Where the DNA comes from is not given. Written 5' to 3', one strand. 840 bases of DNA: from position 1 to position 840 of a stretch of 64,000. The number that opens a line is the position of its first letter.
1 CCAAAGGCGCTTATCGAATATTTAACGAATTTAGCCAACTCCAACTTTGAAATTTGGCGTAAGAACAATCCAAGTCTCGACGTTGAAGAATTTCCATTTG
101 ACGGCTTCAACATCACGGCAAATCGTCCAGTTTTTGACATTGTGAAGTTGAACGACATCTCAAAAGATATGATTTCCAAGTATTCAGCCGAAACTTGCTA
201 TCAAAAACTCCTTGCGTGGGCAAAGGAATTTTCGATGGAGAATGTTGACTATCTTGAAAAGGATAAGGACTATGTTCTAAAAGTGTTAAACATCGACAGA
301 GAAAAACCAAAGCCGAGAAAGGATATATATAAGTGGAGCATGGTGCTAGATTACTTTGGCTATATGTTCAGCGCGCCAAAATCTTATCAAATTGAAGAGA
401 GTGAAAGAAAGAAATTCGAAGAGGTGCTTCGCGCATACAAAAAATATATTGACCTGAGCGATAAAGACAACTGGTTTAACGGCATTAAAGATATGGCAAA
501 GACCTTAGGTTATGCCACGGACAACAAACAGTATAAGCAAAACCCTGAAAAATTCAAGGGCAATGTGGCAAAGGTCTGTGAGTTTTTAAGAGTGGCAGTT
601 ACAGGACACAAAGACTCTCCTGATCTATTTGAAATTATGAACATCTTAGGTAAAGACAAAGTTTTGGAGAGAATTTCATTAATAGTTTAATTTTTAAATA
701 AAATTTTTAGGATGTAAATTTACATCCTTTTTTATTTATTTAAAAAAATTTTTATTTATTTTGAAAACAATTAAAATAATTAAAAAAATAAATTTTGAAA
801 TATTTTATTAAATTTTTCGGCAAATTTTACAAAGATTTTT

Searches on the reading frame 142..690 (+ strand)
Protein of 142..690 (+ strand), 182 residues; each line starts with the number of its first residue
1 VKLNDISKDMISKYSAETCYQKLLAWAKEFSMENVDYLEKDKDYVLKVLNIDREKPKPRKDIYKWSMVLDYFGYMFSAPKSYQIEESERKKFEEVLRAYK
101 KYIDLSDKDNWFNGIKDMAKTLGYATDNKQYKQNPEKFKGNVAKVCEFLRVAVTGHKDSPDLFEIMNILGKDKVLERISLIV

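Call 72: search_protein_families(library=pfam, proteins=[window:142-690:+], max_evalue=0.001)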
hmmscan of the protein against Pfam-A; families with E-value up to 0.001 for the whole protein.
window:142-690:+ (182 aa): 1 family
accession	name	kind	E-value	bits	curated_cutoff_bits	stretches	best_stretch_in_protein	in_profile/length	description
PF19269.4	Anticodon_2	-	2.9e-13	50.8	23.6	1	136-179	95-138/141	Anticodon binding domain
